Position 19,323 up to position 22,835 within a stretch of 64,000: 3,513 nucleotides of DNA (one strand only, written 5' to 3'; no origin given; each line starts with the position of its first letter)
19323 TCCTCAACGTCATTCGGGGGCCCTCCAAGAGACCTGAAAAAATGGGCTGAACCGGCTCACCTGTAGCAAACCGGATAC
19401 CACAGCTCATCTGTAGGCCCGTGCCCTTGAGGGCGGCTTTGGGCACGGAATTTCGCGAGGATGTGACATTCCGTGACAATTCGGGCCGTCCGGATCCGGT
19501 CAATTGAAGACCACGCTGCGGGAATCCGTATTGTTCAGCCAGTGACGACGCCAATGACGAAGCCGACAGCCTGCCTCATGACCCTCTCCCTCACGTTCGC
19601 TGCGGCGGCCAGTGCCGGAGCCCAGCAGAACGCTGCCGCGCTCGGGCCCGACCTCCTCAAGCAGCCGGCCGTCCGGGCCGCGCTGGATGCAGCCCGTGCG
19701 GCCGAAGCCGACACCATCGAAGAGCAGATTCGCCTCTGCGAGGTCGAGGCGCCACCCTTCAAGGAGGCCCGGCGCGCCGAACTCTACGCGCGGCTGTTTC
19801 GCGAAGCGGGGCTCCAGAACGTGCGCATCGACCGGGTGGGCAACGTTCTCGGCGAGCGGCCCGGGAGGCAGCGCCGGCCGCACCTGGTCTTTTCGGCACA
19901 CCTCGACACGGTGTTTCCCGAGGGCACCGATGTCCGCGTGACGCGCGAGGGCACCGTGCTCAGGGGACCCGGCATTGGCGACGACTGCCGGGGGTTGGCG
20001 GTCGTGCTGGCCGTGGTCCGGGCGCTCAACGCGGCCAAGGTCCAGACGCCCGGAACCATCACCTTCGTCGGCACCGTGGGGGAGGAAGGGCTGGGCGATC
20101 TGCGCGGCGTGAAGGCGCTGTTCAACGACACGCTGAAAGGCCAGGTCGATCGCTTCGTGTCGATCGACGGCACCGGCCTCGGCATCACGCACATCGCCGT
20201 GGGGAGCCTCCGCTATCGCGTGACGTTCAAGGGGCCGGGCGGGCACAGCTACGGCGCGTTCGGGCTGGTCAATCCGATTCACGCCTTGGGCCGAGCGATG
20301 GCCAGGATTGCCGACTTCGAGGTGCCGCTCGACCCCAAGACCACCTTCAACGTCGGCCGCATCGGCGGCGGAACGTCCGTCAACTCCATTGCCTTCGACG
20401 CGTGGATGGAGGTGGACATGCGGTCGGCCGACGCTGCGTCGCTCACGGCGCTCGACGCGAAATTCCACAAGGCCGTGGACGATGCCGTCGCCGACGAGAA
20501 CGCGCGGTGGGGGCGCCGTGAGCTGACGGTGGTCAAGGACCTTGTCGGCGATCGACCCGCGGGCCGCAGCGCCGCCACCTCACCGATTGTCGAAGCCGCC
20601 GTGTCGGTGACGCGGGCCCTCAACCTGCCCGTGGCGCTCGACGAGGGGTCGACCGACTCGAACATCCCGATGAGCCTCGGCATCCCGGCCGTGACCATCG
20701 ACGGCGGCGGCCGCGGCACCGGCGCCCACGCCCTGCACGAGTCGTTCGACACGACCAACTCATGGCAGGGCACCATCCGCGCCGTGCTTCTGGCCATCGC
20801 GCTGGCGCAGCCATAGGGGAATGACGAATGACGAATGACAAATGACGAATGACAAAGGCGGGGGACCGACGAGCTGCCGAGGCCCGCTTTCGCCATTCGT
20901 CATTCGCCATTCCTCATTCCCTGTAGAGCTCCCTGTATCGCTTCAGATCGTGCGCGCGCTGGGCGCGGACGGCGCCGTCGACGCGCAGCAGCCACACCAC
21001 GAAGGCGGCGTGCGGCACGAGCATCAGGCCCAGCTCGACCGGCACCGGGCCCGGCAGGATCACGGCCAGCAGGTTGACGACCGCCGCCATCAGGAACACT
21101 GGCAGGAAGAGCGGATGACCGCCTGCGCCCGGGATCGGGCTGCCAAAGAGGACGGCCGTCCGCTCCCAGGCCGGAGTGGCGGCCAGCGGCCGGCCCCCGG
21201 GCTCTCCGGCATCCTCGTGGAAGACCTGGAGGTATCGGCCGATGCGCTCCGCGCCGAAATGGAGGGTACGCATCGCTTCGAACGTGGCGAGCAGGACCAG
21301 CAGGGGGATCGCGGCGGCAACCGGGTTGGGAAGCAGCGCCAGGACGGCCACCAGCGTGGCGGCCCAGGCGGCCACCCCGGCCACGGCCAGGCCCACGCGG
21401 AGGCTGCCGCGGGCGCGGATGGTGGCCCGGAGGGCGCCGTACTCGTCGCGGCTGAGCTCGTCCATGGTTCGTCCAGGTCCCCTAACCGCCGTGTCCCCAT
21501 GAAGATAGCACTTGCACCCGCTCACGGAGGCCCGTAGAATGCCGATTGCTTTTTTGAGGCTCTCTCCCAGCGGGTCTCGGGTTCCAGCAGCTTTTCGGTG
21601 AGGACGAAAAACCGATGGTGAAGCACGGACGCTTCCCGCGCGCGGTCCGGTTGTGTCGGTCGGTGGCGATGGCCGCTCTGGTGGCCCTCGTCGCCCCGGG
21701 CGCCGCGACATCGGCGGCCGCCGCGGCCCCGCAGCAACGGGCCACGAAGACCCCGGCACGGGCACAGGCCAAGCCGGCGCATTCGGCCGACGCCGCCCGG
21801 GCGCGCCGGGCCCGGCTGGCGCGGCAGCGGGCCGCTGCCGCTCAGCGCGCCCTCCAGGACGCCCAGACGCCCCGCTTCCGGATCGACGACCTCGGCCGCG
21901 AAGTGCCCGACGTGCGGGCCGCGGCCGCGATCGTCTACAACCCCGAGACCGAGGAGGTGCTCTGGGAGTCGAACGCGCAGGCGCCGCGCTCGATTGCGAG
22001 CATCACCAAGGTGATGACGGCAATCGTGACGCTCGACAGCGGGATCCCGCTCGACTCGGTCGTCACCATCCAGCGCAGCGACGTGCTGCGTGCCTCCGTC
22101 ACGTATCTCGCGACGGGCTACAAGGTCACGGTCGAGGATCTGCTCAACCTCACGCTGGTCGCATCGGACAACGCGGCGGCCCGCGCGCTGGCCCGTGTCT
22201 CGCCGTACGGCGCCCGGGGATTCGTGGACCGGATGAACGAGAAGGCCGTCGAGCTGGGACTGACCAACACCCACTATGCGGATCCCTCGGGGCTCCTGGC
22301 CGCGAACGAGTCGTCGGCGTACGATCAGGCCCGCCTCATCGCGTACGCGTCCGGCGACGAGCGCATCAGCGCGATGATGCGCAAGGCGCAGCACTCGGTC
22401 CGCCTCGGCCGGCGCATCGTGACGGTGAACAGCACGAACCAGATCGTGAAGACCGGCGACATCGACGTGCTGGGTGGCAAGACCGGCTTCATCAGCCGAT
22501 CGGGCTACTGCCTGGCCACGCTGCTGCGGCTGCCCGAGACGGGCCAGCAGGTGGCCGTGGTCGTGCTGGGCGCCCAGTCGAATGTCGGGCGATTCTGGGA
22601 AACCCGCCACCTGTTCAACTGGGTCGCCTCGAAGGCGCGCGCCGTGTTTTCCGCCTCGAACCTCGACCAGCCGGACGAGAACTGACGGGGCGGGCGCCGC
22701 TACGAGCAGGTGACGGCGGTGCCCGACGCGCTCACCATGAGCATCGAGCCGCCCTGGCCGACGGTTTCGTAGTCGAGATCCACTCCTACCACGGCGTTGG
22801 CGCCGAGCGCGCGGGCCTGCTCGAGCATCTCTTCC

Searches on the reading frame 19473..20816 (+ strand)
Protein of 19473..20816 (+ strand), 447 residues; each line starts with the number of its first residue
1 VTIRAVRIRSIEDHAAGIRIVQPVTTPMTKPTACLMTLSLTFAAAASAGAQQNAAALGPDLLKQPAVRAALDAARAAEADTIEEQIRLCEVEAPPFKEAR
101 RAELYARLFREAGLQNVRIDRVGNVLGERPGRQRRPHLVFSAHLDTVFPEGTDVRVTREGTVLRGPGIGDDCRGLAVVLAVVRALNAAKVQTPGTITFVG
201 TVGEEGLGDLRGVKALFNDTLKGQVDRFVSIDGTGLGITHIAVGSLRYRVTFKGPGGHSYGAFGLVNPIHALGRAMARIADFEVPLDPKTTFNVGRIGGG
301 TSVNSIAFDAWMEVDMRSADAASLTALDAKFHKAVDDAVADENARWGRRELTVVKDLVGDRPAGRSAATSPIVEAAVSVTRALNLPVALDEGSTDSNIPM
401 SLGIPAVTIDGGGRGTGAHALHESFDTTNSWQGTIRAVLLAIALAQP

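Call 29: search_protein_families(library=pfam, proteins=[window:19473-20816:+], max_evalue=0.00001)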
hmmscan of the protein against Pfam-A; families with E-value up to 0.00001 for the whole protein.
window:19473-20816:+ (447 aa): 3 families
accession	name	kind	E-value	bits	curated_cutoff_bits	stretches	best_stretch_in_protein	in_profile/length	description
PF01546.33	Peptidase_M20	-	8.2e-18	65.5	24.6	1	140-429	2-191/206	Peptidase family M20/M25/M40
PF07687.19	M20_dimer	-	6.1e-13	49.1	21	1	244-339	5-103/107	Peptidase dimerisation domain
PF04389.22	Peptidase_M28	-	1.3e-12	48.3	21.3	1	124-236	1-97/193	Peptidase family M28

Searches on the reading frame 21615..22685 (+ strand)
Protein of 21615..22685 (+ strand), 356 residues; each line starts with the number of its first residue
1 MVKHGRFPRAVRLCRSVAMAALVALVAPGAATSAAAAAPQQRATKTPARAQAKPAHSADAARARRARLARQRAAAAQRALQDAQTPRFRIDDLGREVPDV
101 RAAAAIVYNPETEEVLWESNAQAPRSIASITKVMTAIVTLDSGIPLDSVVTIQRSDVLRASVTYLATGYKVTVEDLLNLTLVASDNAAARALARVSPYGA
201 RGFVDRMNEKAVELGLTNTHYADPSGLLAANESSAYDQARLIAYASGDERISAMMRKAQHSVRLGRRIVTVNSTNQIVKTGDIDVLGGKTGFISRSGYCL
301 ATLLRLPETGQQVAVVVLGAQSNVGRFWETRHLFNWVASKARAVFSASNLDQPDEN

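Call 29: search_protein_families(library=pfam, proteins=[window:21615-22685:+], max_evalue=0.00001)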
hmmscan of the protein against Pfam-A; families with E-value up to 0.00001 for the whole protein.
window:21615-22685:+ (356 aa): 2 families
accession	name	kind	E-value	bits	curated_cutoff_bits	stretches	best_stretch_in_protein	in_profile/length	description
PF00768.25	Peptidase_S11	-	1.6e-43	149.4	27.6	1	96-321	6-238/239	D-alanyl-D-alanine carboxypeptidase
PF13354.11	Beta-lactamase2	-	2.8e-12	46.9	22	1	107-294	4-201/214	Beta-lactamase enzyme family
